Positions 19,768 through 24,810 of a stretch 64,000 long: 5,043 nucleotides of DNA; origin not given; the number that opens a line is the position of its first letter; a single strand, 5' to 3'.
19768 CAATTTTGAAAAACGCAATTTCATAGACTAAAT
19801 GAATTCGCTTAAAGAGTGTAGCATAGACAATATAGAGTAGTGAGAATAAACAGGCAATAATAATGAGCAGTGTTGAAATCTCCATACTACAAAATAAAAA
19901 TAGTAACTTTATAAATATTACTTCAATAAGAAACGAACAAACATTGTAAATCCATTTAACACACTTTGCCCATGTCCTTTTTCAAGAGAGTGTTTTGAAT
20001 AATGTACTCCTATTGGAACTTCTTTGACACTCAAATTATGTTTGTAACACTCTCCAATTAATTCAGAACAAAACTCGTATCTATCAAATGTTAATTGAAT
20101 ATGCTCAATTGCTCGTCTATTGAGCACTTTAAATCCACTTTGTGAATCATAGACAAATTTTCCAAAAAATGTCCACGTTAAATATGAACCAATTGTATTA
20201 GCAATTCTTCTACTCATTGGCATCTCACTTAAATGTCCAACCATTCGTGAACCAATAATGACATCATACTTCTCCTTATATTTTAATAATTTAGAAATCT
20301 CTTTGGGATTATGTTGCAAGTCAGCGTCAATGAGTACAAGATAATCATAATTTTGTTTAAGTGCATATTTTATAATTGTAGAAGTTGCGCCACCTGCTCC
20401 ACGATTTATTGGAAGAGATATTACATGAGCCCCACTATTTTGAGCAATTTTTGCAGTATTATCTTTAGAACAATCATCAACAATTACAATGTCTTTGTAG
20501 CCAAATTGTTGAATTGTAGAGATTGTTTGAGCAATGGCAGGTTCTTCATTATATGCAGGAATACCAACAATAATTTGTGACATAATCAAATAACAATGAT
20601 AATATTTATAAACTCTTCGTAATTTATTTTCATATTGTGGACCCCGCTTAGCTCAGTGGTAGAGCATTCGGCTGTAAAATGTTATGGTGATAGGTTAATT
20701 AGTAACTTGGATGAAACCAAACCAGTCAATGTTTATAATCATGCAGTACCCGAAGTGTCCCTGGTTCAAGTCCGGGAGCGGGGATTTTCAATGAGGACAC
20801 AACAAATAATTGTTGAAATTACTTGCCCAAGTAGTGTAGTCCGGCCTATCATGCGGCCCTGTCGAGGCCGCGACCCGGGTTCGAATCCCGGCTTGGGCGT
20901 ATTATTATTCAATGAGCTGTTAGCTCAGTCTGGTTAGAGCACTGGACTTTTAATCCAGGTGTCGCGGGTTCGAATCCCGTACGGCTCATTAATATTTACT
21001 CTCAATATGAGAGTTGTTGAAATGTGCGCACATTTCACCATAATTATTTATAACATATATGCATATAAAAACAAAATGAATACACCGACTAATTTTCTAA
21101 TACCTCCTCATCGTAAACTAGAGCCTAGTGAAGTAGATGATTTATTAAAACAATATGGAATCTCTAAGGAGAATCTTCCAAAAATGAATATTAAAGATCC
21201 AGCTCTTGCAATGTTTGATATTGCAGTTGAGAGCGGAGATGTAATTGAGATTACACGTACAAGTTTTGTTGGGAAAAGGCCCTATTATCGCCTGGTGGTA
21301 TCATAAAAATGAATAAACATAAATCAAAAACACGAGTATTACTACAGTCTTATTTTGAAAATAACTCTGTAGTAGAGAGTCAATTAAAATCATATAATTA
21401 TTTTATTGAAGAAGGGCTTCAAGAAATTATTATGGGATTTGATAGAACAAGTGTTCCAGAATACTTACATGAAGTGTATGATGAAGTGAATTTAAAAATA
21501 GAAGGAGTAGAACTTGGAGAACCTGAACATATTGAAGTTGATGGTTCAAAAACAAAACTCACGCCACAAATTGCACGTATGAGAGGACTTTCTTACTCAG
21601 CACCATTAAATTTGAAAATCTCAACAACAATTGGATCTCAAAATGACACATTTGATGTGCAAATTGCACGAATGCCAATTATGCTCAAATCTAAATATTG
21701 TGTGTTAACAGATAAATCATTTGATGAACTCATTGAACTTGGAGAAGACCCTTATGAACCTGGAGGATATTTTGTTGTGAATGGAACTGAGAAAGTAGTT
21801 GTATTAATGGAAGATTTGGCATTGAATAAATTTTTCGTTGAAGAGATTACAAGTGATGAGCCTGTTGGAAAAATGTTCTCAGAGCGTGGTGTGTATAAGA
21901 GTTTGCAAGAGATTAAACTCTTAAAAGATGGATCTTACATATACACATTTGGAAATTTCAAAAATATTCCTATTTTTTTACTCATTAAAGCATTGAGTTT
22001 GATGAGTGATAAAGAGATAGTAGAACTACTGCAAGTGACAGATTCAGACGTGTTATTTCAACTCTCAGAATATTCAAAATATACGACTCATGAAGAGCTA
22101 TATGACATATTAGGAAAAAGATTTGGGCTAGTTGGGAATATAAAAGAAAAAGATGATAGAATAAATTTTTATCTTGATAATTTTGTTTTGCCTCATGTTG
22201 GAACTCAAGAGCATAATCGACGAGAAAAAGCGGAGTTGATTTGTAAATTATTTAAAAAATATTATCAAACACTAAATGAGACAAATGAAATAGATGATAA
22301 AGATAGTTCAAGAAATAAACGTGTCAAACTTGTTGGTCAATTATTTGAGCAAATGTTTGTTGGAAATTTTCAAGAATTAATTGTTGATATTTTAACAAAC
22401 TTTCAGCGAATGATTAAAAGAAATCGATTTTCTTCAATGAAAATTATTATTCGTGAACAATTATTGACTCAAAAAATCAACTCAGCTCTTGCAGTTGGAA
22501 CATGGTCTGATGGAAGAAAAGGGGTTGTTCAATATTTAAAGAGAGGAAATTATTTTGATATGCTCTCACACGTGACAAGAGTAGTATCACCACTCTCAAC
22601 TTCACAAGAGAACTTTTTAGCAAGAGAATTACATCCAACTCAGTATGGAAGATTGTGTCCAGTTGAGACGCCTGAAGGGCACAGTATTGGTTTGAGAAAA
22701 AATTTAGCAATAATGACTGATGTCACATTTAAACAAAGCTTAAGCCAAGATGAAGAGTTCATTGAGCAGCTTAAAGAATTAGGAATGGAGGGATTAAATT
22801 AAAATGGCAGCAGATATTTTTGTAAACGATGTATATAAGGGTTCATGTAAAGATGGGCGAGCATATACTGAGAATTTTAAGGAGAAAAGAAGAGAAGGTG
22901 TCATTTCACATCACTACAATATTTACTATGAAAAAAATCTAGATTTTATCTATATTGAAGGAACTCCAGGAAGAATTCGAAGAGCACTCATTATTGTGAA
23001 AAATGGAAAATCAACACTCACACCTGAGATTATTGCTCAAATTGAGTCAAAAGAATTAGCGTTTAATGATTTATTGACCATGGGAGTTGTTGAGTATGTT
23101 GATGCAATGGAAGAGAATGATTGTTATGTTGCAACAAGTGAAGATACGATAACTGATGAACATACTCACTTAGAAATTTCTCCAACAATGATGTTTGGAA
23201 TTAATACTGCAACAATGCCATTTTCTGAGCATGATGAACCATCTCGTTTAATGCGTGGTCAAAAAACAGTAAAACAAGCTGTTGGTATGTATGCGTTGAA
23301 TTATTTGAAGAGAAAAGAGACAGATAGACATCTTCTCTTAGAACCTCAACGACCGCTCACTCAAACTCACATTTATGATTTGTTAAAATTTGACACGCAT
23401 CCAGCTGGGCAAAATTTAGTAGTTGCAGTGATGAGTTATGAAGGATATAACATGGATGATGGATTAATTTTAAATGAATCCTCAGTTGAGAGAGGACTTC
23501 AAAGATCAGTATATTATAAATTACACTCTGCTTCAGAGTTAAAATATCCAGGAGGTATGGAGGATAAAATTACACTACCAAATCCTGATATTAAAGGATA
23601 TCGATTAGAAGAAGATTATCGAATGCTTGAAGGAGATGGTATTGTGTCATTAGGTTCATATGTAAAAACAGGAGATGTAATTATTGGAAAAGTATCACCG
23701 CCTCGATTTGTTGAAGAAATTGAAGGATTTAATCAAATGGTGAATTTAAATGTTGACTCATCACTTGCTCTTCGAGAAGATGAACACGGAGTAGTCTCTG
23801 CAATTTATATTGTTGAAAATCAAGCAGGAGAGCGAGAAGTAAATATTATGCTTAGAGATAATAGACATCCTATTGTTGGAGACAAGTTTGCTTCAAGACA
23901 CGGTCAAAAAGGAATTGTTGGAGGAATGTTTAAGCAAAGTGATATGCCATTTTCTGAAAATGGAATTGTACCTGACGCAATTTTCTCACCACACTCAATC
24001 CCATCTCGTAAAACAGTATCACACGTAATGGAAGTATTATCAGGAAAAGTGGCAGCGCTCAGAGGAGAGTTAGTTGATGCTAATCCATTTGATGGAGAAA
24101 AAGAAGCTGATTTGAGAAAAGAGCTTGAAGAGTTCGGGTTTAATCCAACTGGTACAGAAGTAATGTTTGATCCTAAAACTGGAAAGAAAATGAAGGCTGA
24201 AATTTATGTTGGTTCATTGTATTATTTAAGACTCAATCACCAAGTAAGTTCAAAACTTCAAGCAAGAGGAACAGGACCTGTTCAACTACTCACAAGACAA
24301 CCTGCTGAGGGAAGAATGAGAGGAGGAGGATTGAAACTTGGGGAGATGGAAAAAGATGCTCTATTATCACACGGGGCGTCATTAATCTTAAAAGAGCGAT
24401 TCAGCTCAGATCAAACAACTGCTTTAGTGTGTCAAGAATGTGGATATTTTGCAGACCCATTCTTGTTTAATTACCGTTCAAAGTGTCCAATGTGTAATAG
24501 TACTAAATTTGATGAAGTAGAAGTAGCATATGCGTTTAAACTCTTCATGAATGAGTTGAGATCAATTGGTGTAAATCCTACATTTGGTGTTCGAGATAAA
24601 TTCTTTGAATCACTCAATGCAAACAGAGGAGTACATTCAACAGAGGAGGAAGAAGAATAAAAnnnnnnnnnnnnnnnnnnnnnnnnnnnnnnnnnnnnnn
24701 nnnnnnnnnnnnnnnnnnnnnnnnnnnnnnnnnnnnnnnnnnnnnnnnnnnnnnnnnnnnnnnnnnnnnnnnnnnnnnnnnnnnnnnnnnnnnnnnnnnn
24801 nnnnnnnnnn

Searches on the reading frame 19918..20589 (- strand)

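Call 54: search_protein_families(library=pfam, proteins=[window:19918-20589:-], max_evalue=0.0001)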
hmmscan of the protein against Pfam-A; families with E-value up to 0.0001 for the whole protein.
window:19918-20589:- (223 aa): 2 families
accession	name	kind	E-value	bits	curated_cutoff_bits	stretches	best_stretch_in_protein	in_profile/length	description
PF00535.33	Glycos_transf_2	-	3.2e-27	96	23.3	1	8-163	2-166/168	Glycosyl transferase family 2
PF13704.12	Glyco_tranf_2_4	-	1.3e-06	29.2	27.5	1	14-90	2-81/98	Glycosyl transferase family 2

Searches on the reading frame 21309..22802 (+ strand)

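Call 69: search_protein_families(library=pfam, proteins=[window:21309-22802:+], max_evalue=0.0001)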
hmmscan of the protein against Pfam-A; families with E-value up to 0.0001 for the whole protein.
window:21309-22802:+ (497 aa): 3 families
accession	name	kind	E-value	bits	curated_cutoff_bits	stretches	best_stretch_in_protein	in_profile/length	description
PF04563.20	RNA_pol_Rpb2_1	-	1.1e-44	152.9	28.2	1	21-387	2-202/203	RNA polymerase beta subunit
PF04565.21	RNA_pol_Rpb2_3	-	3.1e-21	75.7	21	1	408-472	1-68/68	RNA polymerase Rpb2, domain 3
PF04561.19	RNA_pol_Rpb2_2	-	6e-14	52.6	21.7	1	208-340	39-190/190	RNA polymerase Rpb2, domain 2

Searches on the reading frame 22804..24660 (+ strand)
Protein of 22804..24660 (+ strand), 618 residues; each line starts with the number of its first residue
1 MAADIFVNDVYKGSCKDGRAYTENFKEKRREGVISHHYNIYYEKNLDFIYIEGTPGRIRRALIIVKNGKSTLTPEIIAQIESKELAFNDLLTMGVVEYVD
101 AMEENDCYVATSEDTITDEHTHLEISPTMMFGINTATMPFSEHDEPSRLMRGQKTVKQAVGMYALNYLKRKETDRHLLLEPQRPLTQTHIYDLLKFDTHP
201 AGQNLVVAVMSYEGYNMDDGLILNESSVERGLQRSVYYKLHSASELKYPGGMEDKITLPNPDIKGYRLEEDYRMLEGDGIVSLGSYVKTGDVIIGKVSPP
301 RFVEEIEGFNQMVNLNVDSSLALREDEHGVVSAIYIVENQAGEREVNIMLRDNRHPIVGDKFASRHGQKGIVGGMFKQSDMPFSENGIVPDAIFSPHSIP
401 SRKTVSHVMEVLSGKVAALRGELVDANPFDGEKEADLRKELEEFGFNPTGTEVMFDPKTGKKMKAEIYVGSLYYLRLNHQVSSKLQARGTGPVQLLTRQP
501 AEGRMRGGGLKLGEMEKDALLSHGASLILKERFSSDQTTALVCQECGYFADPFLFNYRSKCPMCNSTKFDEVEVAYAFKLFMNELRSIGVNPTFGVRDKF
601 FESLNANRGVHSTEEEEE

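Call 69: search_protein_families(library=pfam, proteins=[window:22804-24660:+], max_evalue=0.0001)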
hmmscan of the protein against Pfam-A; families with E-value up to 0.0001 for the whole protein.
window:22804-24660:+ (618 aa): 4 families
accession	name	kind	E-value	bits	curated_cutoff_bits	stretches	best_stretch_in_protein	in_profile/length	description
PF00562.33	RNA_pol_Rpb2_6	-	5.5e-115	384.9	23.4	1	137-506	4-373/373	RNA polymerase Rpb2, domain 6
PF04560.25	RNA_pol_Rpb2_7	-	2.6e-19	69.9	32.1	1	508-594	1-84/87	RNA polymerase Rpb2, domain 7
PF04566.18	RNA_pol_Rpb2_4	-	2.1e-10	41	28.7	1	5-66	1-62/62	RNA polymerase Rpb2, domain 4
PF04567.22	RNA_pol_Rpb2_5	-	6.1e-06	27.4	21.1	1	87-119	1-33/66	RNA polymerase Rpb2, domain 5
